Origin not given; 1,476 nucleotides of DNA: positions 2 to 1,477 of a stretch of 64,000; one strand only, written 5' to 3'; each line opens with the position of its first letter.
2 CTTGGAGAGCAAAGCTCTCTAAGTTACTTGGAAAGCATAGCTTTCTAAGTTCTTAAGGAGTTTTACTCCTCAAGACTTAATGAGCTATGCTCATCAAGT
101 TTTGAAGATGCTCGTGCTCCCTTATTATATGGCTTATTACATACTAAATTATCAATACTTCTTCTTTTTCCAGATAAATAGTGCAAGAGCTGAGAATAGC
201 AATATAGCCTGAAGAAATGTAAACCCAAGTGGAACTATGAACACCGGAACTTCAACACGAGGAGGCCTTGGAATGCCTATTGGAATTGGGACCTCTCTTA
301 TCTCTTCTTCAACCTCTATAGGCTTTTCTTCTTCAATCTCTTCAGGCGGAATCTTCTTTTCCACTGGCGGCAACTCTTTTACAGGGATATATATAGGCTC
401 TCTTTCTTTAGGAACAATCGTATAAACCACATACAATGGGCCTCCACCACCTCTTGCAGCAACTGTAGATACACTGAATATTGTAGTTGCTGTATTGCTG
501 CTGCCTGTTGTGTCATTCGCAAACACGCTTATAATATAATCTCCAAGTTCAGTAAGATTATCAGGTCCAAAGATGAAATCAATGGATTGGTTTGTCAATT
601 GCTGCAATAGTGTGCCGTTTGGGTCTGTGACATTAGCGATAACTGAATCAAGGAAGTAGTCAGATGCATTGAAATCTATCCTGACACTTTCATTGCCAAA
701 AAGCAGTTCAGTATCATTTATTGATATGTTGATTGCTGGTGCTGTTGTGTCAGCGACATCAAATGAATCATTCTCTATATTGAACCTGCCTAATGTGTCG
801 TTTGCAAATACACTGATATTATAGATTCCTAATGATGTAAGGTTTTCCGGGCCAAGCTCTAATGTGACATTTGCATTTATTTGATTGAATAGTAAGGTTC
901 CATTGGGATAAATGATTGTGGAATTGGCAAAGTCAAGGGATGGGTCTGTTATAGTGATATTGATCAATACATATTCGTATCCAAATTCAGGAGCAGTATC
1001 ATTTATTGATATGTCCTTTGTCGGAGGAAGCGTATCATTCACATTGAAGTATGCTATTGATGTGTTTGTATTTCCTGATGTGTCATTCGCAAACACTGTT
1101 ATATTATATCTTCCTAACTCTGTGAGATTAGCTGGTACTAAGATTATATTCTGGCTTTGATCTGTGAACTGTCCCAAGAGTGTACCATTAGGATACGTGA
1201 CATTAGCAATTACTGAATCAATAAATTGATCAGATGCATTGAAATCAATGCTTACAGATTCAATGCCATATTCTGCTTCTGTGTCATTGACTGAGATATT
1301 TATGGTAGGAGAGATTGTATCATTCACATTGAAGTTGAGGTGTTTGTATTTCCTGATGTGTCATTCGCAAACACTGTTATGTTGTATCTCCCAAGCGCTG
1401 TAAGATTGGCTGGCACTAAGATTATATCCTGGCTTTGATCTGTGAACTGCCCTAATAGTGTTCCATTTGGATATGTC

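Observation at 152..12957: A 7-nt deletion splits a ~4270-aa surface protein from its membrane anchor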

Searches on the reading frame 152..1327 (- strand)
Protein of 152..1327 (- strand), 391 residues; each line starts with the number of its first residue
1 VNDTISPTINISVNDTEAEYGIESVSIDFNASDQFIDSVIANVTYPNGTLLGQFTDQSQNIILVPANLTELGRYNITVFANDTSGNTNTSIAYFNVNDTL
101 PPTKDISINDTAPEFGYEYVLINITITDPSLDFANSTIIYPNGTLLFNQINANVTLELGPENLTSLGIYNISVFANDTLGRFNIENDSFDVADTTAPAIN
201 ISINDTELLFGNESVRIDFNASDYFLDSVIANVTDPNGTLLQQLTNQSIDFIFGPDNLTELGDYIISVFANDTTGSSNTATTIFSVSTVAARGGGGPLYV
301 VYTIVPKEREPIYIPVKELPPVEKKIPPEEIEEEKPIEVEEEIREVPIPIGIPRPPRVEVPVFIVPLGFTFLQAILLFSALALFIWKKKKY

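Call 9: search_protein_families(library=pfam, proteins=[window:155-1327:-], max_evalue=0.01)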
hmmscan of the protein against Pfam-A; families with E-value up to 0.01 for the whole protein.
window:155-1327:- (391 aa): 5 families
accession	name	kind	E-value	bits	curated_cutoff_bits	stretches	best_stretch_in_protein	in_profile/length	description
PF19078.6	Big_12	-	4.2e-10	40.2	27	2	98-145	1-47/102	Bacterial Ig-like domain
PF19077.6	Big_13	-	4.4e-05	24.3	27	0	42-92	44-95/102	Bacterial Ig-like domain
PF13750.12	Big_3_3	-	0.0012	19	27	0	72-110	15-58/157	Bacterial Ig-like domain (group 3)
PF18981.6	InlK_D3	-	0.0026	18.2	25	0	67-90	45-68/75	Internalin K domain (D3/D4)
PF07550.17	Shr-like_HID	-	0.0061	17.5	22.3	0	15-81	4-70/82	Heme-binding protein Shr-like, Hb-interacting domain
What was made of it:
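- On Giant Ig-like-repeat surface adhesins (DPANN giant surface proteins; bacterial BAP/SiiE type): Pfam gives Big_3_3, Big_13 and Big_12 (call 9).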

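Call 10: search_protein_families(library=ncbifam, proteins=[window:155-1327:-], max_evalue=0.01)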
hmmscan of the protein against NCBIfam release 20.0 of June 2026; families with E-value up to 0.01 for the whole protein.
window:155-1327:- (391 aa): 0 families

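Call 12: find_encoding_contigs(protein=window:152-1327:-, flank=10000, max_places=6)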
Protein window:152-1327:- (391 aa): no gene with exactly this product is on record in the collection.

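Call 14: find_homologous_proteins(query=window:152-1327:-)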
Query window:152-1327:- (391 aa): 13 proteins with E <= 0.001 among 6872 candidates.
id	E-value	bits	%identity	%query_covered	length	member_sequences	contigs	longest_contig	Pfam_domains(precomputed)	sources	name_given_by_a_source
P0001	7.5e-249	843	100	100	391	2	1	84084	PF19078.7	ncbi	-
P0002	1.2e-107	379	61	62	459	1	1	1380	PF13750.13,PF00028.24,PF19077.7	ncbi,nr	ncbi:MAG: hypothetical protein KAI25_05585, partial [Hyphomicrobiaceae bacterium]|nr:hypothetical pr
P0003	8.6e-85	303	60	62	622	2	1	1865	-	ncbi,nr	ncbi:MAG: hypothetical protein KAS15_01445, partial [Nanoarchaeota archaeon]|nr:hypothetical protein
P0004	7.0e-29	119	48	45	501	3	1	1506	PF13750.13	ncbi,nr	ncbi:MAG: hypothetical protein KAI26_01220, partial [Nanoarchaeota archaeon]|nr:hypothetical protein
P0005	3.6e-19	87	48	26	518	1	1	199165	-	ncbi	ncbi:MAG: hypothetical protein ABH804_01860 [archaeon]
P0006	7.1e-18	83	28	66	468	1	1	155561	PF15418.13,PF17957.8,PF13750.13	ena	-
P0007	2.9e-17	81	31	61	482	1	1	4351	PF17957.8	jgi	-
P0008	9.3e-15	73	33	53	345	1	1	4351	-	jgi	-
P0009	2.6e-14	71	33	64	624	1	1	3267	PF13750.13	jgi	-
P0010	4.4e-13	67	28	72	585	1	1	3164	PF19077.7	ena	-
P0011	2.6e-7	48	36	50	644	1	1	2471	PF19077.7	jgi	jgi:hypothetical protein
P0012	7.3e-7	47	30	53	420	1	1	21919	PF22352.3,PF00801.27,PF13750.13,PF18911.7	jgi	-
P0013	3.0e-6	45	35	56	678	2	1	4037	PF00041.28,PF16656.12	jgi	-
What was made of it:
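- ORF2 was called as a gene in a public collection (P0001, call 14).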

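Call 15: find_encoding_contigs(protein=P0001, flank=10000, max_places=6)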
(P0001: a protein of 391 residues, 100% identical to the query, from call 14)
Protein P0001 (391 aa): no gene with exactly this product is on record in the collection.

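Call 16: list_cluster_members(proteins=[P0001, P0002, P0003, P0004, P0005])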
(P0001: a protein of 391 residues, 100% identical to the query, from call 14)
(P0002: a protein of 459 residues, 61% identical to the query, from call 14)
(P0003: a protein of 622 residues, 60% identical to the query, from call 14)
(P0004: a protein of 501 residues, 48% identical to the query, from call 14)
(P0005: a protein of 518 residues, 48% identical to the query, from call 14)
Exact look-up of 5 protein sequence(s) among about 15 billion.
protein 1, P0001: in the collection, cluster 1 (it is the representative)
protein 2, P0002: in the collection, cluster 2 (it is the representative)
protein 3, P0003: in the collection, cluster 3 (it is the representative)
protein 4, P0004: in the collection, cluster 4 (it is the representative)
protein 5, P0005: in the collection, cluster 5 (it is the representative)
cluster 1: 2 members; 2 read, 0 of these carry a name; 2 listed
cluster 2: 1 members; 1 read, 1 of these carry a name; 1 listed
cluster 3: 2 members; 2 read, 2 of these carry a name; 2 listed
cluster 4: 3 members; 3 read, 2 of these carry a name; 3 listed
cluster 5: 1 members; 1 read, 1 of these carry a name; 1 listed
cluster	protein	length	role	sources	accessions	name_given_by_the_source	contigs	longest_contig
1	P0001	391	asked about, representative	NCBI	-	-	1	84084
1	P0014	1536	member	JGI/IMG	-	-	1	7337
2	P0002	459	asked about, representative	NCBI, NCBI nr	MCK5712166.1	MAG: hypothetical protein KAI25_05585, partial [Hyphomicrobiaceae bacterium] | hypothetical protein [Hyphomicrobiaceae bacterium]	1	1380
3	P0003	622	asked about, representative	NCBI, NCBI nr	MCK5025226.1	MAG: hypothetical protein KAS15_01445, partial [Nanoarchaeota archaeon] | hypothetical protein [Nanoarchaeota archaeon]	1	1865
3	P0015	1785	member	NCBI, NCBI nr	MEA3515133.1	MAG: hypothetical protein U9R34_06645, partial [Nanoarchaeota archaeon] | hypothetical protein [Nanoarchaeota archaeon]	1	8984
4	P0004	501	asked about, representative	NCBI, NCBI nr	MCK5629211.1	MAG: hypothetical protein KAI26_01220, partial [Nanoarchaeota archaeon] | hypothetical protein [Nanoarchaeota archaeon]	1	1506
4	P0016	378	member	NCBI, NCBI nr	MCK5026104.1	MAG: hypothetical protein KAS15_05915, partial [Nanoarchaeota archaeon] | hypothetical protein [Nanoarchaeota archaeon]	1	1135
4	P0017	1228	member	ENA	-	-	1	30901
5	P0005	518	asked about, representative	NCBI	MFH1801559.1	MAG: hypothetical protein ABH804_01860 [archaeon]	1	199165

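Call 18: find_encoding_contigs(protein=P0014, flank=10000, max_places=6)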
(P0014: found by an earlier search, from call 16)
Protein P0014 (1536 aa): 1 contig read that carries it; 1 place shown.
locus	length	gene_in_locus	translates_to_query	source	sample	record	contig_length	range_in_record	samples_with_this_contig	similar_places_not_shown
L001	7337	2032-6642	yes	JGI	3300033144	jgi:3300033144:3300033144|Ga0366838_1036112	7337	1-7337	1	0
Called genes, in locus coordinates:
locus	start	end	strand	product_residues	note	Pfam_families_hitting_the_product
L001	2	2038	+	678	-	?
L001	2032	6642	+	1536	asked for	PF13750:Big_3_3 (faint), PF19077:Big_13 (faint), PF07550:Shr-like_HID (faint), PF15418:DUF4625 (faint)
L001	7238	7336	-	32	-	?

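Call 24: find_encoding_contigs(protein=P0017, flank=10000, max_places=4)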
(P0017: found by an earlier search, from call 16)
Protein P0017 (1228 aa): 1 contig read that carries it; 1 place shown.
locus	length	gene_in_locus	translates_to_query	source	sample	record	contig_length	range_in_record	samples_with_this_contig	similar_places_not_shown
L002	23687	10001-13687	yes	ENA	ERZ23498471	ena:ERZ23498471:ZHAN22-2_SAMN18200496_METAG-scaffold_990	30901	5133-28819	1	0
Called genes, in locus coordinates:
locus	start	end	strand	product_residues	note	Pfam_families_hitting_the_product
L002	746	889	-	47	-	-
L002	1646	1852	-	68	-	-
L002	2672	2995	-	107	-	-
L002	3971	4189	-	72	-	-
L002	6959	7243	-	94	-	-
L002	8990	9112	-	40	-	-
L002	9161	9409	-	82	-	-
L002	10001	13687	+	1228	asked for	PF00028:Cadherin (faint)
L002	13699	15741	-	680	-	-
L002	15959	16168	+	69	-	-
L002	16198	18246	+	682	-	PF02743:dCache_1 (weak), PF21623:HK_sensor_dom_bact, PF00672:HAMP, PF00512:HisKA, PF02518:HATPase_c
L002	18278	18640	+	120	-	PF00072:Response_reg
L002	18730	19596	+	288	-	PF00892:EamA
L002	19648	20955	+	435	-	-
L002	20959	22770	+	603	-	-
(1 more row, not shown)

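Call 25: find_encoding_contigs(protein=P0015, flank=10000, max_places=4)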
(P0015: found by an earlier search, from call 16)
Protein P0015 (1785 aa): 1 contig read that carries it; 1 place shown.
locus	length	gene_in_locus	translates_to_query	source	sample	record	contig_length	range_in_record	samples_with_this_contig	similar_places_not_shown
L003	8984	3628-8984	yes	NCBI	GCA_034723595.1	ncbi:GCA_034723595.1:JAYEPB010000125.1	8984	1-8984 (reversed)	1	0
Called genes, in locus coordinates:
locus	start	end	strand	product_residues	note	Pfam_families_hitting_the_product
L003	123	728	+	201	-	PF03853:YjeF_N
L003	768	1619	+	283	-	PF01256:Carb_kinase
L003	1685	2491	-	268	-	PF01944:SpoIIM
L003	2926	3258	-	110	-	-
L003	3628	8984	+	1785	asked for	PF19077:Big_13 (faint)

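Call 29: find_related_loci(query=A3, collection=genome_contigs, flank=10000)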
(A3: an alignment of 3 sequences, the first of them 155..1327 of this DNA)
Query A3 (391 aa) in genome_contigs; peptide patterns used: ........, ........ (x = any residue, [..] = any of these).
134 stretches matched a pattern; 1 encode a relative of the query (tblastn E <= 1e-3); 1 distinct loci.
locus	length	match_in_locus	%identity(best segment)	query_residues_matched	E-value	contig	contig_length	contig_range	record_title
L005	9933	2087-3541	62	1-302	1e-107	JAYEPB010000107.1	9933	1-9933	MAG: Nanoarchaeota archaeon isolate MAG014 MAG014_107, whole genome shotgun sequence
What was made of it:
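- Tried and rejected: The genome scan returned only MAG014 (call 29).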

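Call 35: find_related_loci(query=A3, collection=metagenome_contigs, flank=10000)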
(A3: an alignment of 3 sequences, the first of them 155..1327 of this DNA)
Query A3 (391 aa) in metagenome_contigs; peptide patterns used: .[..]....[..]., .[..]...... (x = any residue, [..] = any of these).
600 stretches matched a pattern (row limit reached: there are more); 67 encode a relative of the query (tblastn E <= 1e-3); 65 distinct loci.
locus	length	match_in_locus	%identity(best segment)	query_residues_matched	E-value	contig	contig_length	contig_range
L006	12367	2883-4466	34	1-286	3e-31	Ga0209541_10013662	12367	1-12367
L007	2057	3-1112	32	1-291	9e-28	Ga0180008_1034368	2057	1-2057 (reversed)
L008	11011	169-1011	32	35-312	4e-18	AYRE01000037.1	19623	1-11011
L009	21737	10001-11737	33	1-291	2e-15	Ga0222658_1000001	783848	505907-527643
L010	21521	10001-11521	32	3-326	2e-18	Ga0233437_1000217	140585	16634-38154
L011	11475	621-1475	35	21-282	6e-14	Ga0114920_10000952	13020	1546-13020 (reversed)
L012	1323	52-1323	33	17-287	1e-12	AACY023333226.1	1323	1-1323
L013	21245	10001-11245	31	1-287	8e-12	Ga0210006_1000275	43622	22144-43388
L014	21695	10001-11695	29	25-289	2e-11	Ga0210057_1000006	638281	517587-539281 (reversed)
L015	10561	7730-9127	30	1-282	6e-11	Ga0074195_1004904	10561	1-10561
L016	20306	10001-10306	38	3-100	5e-11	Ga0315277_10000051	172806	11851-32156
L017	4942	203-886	47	14-284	5e-11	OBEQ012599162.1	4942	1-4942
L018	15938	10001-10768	27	3-289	1e-8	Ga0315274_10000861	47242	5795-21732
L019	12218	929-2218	31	3-316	5e-21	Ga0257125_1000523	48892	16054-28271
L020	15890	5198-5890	29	35-284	1e-10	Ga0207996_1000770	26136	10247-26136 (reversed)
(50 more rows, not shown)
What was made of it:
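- Tried and rejected: It missed even L001 (call 35).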

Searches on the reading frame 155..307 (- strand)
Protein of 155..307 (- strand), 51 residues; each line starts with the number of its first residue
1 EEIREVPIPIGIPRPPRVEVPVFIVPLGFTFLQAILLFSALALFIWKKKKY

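Call 38: search_protein_families(library=ncbifam, proteins=[window:155-307:-], max_evalue=10)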
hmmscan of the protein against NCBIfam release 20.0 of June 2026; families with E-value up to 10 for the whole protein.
seq(51 aa): 1 family
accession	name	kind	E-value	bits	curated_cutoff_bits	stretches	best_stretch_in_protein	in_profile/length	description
NF045529.2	Heimdall-CTERM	domain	0.0023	18.3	24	1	28-50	4-26/26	Heimdall-CTERM domain-containing surface protein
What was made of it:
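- Closest known: Archaeosortase-type C-terminal sorting signals. Same: There is a weak hit to Heimdall-CTERM (E = 0.0023, call 38).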
